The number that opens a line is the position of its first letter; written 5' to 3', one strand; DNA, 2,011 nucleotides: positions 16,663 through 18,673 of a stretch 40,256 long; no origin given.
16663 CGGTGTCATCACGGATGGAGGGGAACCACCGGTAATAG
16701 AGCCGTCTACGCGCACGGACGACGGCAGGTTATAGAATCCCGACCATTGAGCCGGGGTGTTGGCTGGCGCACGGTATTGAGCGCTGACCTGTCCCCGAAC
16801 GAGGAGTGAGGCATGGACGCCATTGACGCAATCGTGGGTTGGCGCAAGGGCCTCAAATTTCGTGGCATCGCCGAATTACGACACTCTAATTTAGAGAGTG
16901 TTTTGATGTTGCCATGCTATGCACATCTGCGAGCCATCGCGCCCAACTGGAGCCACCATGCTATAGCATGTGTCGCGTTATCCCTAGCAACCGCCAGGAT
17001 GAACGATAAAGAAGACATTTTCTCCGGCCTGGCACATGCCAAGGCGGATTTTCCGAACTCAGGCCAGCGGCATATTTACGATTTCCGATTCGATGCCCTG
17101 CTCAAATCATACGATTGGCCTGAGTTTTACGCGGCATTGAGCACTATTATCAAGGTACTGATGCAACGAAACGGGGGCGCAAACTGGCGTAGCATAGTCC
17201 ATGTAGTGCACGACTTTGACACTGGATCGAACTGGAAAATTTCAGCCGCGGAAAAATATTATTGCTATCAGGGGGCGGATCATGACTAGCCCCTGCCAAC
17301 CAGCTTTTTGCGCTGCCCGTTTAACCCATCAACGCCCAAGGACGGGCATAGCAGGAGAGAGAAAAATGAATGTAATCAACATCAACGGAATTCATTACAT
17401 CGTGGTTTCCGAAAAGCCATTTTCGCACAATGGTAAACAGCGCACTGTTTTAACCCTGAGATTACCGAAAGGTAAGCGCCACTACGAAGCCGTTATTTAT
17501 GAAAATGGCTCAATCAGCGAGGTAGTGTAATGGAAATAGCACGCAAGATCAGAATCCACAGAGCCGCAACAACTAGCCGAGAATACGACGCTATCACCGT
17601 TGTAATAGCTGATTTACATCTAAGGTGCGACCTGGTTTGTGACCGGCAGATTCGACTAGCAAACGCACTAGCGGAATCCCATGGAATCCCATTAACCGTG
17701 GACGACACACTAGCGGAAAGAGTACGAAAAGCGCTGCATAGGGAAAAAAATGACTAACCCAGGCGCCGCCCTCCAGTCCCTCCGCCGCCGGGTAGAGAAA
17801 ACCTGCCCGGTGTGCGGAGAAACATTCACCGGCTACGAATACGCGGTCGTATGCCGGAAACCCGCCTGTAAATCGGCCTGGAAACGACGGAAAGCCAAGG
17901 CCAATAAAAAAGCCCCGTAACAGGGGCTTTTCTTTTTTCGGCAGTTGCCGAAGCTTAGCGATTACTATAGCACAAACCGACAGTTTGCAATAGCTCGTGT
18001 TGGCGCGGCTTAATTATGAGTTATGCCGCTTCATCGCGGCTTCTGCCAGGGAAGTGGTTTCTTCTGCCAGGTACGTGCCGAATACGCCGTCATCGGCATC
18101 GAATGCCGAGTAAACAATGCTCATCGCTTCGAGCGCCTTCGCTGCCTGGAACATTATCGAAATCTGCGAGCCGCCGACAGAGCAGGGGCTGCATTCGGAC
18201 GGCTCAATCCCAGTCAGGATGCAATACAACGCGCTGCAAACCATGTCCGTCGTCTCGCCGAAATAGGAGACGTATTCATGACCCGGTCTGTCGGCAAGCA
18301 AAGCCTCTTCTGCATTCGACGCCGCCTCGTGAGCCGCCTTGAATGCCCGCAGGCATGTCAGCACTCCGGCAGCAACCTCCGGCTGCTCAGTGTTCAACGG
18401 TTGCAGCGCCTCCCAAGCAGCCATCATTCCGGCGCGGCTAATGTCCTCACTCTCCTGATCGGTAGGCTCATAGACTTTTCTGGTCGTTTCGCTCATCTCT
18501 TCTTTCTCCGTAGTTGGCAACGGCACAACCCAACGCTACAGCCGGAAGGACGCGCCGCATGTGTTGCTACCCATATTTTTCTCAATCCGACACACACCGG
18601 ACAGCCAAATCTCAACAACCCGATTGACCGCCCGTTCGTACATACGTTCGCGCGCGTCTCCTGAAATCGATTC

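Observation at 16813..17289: Orphan Cse2/CasB-like (type I-E small subunit) protein in a phage accessory operon: possible anti-CRISPR decoy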

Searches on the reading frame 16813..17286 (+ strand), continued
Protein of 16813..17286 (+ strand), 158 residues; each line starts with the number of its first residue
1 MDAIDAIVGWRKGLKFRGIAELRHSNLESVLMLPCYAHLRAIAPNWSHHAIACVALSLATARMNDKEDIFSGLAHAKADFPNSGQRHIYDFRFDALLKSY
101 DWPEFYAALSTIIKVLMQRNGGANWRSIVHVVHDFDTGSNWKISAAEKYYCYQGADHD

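Call 80: find_related_loci(query=L049:10574-11635:+, collection=genome_contigs, flank=10000)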
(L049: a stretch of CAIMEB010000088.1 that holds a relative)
Query L049:10574-11635:+ (354 aa) in genome_contigs; peptide patterns used: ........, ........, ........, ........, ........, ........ (x = any residue, [..] = any of these).
283 stretches matched a pattern; 170 encode a relative of the query (tblastn E <= 1e-3); the best 80 are kept; 80 distinct loci.
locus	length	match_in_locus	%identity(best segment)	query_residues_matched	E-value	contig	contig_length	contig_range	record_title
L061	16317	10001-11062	100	1-354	0e+0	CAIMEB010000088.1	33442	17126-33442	MAG: uncultured Methylococcaceae bacterium isolate VK_bin-0278 genome assembly, contig: bin-0278:088/294, whole genome s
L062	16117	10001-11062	91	1-354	0e+0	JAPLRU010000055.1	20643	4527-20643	MAG: Methylobacter sp. isolate LacPavin_0419_WC53_MAG_49_11 LacPavin_0419_WC53_scaffold_53785, whole genome shotgun sequ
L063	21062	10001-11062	91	1-354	0e+0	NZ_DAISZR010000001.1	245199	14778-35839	MAG: Methylobacter sp. isolate CTOTU25010 NODE_1_length_245199_cov_561.950694, whole genome shotgun sequence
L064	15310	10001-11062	92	1-354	0e+0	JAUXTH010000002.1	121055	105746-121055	MAG: Methylobacter sp. isolate C13_maxbin.026_sub C13_k141_100383, whole genome shotgun sequence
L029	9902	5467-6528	90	1-354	0e+0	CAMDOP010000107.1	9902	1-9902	MAG: Crenothrix polyspora isolate TrH-03may19-164 genome assembly, contig: TrH-03may19-C14351, whole genome shotgun sequ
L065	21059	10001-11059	86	1-354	0e+0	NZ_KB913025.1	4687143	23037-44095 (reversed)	Methylovulum miyakonense HT12 MetmiDRAFT_scaffold1.1, whole genome shotgun sequence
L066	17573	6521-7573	87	1-352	0e+0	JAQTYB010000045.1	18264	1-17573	MAG: Elusimicrobiales bacterium isolate STC_27 NODE_6515_length_18264_cov_4.127970_Sandtown_C, whole genome shotgun sequ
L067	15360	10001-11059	82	1-353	0e+0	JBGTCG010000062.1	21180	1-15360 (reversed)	MAG: Methylococcales bacterium isolate JTS-RE114 k141_11008335, whole genome shotgun sequence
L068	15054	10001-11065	82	1-354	0e+0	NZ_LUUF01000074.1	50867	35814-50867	Methylomonas methanica strain NCIMB 11130 contig_44, whole genome shotgun sequence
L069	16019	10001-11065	81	1-354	0e+0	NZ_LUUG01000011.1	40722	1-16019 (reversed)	Methylomonas methanica strain R-45363 contig_10_(6..40727), whole genome shotgun sequence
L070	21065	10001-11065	80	1-354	0e+0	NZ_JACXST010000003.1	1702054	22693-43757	Methylomonas fluvii strain EbB scaffold3, whole genome shotgun sequence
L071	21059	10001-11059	79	1-352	0e+0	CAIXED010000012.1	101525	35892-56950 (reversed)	MAG: uncultured proteobacterium isolate MJ-2014-D3_bin-499 genome assembly, contig: bin-499:12/82, whole genome shotgun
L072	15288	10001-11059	81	1-352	0e+0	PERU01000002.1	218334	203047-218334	MAG: Methylomonas sp. isolate FW.007 FD_1000024_218334, whole genome shotgun sequence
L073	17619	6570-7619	79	1-354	0e+0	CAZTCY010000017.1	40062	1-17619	MAG TPA_asm: uncultured Nitrosomonas sp. isolate SRP344714_co1_278 genome assembly, contig: NODE_2028_length_40062_cov_9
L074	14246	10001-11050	80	1-354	0e+0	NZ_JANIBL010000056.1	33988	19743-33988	Methylomonas rosea strain WSC-7 WSC7.00056, whole genome shotgun sequence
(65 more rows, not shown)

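Call 95: search_protein_families(library=padloc, alignment_id=A6, max_evalue=0.001)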
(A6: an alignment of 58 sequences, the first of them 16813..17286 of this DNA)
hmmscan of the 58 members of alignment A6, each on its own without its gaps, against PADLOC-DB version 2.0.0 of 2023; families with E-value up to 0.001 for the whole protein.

A. member 1, window:16813-17286:+ (158 aa): 2 families
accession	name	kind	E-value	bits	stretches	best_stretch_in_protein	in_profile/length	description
PDLC01624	Cas11e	-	1.1e-06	27.5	1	20-138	3-112/125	CAS-I-E; effector_SS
PDLC01000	Cas11e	-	0.00012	20.5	1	45-150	48-157/159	CRISPR type I-E/ECOLI-associated protein CasB/Cse2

B. families by the number of members that match (of 58 scanned): 14 families
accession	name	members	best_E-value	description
PDLC01147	Csx16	1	2.5e-11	Csx16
PDLC02926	HTH_VI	1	1.5e-09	-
PDLC04142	capH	1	2.2e-09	capH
PDLC03665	Control_protein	1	1.3e-07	control protein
PDLC01624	Cas11e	1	1.1e-06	CAS-I-E; effector_SS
PDLC03949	RmrA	1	1.4e-06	-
PDLC03952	RmrA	1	4.1e-06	-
PDLC03954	RmrA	1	7.6e-06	-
PDLC03947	RmrA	1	7.8e-06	-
PDLC03951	RmrA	1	1.2e-05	-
PDLC04775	PDC-M69A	1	2.7e-05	-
PDLC03943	RmrA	1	8.6e-05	-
PDLC04140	mad8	1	9.8e-05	mads_8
PDLC01000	Cas11e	1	0.00012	CRISPR type I-E/ECOLI-associated protein CasB/Cse2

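Call 96: search_protein_families(library=pfam, alignment_id=A6, max_evalue=0.00001)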
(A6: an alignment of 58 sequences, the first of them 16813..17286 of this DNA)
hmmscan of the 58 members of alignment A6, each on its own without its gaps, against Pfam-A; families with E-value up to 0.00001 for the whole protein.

A. member 1, window:16813-17286:+ (158 aa): 0 families

B. families by the number of members that match (of 58 scanned): 19 families
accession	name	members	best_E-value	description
PF16510.12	P22_portal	1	4.3e-177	Phage P22-like portal protein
PF03796.21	DnaB_C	1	6.7e-79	DnaB-like helicase C terminal domain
PF05565.16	Sipho_Gp157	1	2.8e-46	Siphovirus Gp157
PF20901.3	Sf6_terminase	1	2.7e-41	Bacteriophage Sf6, terminase small subunit-like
PF07105.16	DUF1367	1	4e-36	Protein of unknown function (DUF1367)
PF11651.14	P22_CoatProtein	1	7.8e-34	P22 coat protein - gene protein 5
PF01464.25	SLT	1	5.7e-22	Transglycosylase SLT domain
PF01381.28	HTH_3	1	8.5e-14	Helix-turn-helix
PF24175.2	SU10_adaptor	1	2.1e-12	SU10 adaptor protein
PF00772.26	DnaB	1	2.5e-10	DnaB-like helicase N terminal domain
PF00589.27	Phage_integrase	1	2.1e-09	Phage integrase family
PF13481.12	AAA_25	1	3.9e-09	AAA domain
PF13560.12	HTH_31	1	8e-09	Helix-turn-helix domain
PF12844.13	HTH_19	1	8.9e-09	Helix-turn-helix domain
PF08960.15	STIV_B116-like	1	2.7e-07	STIV B116-like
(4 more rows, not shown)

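Call 109: fold_search(model_id=the predicted structure, library=viral)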
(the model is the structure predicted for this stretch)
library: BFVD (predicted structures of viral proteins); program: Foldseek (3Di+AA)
matches with E <= 10: 98; with E <= 0.001: 0
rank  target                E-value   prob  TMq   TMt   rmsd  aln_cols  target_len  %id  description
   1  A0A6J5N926            1.7e+00  0.12  0.23  0.28  12.5       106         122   12  Uncharacterized protein [uncultured Caudovirales phage]
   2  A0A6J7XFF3            2.0e+00  0.06  0.17  0.06  13.5       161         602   10  Uncharacterized protein [uncultured Caudovirales phage]
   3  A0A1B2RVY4            2.6e+00  0.07  0.24  0.20  16.3       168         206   14  Bcl-2 like protein [Lymphocystis disease virus 3]
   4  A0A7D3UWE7            2.6e+00  0.04  0.18  0.16  15.3       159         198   11  Uncharacterized protein [Fadolivirus FV1/VV64]
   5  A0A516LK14            2.8e+00  0.06  0.23  0.10  15.0       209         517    7  (no name in the UniProt tables at hand)
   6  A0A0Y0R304            2.8e+00  0.03  0.17  0.11  14.7       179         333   14  Tegument protein UL21 [Human herpesvirus 2]
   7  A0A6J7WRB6            3.2e+00  0.08  0.26  0.07  15.2       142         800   15  COG5412 Phage-related protein [uncultured Caudovirales phage]
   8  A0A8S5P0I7            3.2e+00  0.02  0.18  0.13  21.6       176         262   11  Minor capsid component [Myoviridae sp. ctakU3]
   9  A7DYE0                3.4e+00  0.04  0.18  0.18  13.7       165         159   10  (no name in the UniProt tables at hand)
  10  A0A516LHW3            3.4e+00  0.04  0.18  0.04  19.3       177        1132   14  (no name in the UniProt tables at hand)
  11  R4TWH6                3.6e+00  0.05  0.17  0.21  10.5        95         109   13  (no name in the UniProt tables at hand)
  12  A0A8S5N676            3.6e+00  0.03  0.14  0.06  15.7       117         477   11  Replication associated protein [Microviridae sp. ctRQq14]
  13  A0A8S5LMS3            3.7e+00  0.04  0.19  0.16  15.8       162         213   12  Uncharacterized protein [Podoviridae sp. ctiuS14]
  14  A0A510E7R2            3.9e+00  0.05  0.17  0.06  10.8       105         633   12  (no name in the UniProt tables at hand)
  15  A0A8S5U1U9            4.4e+00  0.08  0.22  0.30  10.8       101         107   16  Uncharacterized protein [Siphoviridae sp. ctdHi7]
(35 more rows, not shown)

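Call 110: search_dna_similar(query=window:16813-17286:+, collection=phages, mode=protein, max_evalue=0.01)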
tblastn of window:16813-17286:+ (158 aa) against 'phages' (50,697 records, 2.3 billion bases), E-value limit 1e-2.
No match.

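Call 111: search_dna_similar(query=window:16813-17286:+, collection=plasmids, mode=protein, max_evalue=0.01)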
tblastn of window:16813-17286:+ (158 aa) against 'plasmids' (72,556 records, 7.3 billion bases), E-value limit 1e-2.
No match.

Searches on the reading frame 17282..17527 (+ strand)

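Call 17: search_protein_families(library=pfam, proteins=[window:17282-17527:+], max_evalue=0.1)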
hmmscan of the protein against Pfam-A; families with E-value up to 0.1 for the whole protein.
window:17282-17527:+ (82 aa): 1 family
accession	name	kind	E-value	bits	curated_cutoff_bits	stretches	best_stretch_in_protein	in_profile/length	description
PF10109.15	Phage_TAC_7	-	0.077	13.5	25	1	45-65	6-26/79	Phage tail assembly chaperone proteins, E, or 41 or 14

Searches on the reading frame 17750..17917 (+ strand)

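Call 17: search_protein_families(library=pfam, proteins=[window:17750-17917:+], max_evalue=0.1)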
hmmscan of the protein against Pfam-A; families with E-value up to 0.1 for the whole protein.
window:17750-17917:+ (56 aa): 5 families
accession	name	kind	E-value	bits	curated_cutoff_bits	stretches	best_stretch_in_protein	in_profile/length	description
PF14446.12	Prok-RING_1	-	0.00043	20.6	29.1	1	15-46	3-32/54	Prokaryotic RING finger family 1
PF00105.24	zf-C4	-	0.0013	19.6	21.1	1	17-52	1-35/70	Double treble clef zinc finger, C4 type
PF22811.2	Zn_ribbon_NrdR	-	0.045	14.1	27.2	1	9-30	23-42/42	Transcriptional repressor NrdR-like, N-terminal domain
PF24110.1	DUF7385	-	0.053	13.6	28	1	12-37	22-44/72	Family of unknown function (DUF7385)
PF21349.2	RUBY_RBDX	-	0.054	13.4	26.5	1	19-41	3-23/30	Rubrerythrin, rubredoxin-like domain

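Call 53: search_protein_families(library=padloc, proteins=[window:17750-17917:+], max_evalue=1)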
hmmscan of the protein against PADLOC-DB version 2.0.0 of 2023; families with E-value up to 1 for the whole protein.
window:17750-17917:+ (56 aa): 0 families

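Call 84: search_protein_families(library=phrogs, proteins=[window:17750-17917:+], max_evalue=0.01)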
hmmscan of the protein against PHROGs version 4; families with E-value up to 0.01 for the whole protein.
window:17750-17917:+ (56 aa): 1 family
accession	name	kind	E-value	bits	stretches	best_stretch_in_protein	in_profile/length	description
phrog_1271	-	DNA, RNA and nucleotide metabolism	9.7e-05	22.9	1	12-52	208-247/361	HNH endonuclease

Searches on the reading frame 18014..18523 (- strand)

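Call 17: search_protein_families(library=pfam, proteins=[window:18014-18523:-], max_evalue=0.1)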
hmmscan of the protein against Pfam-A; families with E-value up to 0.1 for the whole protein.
window:18014-18523:- (169 aa): 1 family
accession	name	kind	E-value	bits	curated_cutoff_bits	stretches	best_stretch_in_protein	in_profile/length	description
PF07424.16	TrbM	-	0.052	14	21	1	92-114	6-28/156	TrbM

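Call 84: search_protein_families(library=phrogs, proteins=[window:18014-18523:-], max_evalue=0.01)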
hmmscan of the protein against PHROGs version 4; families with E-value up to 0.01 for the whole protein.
window:18014-18523:- (169 aa): 0 families
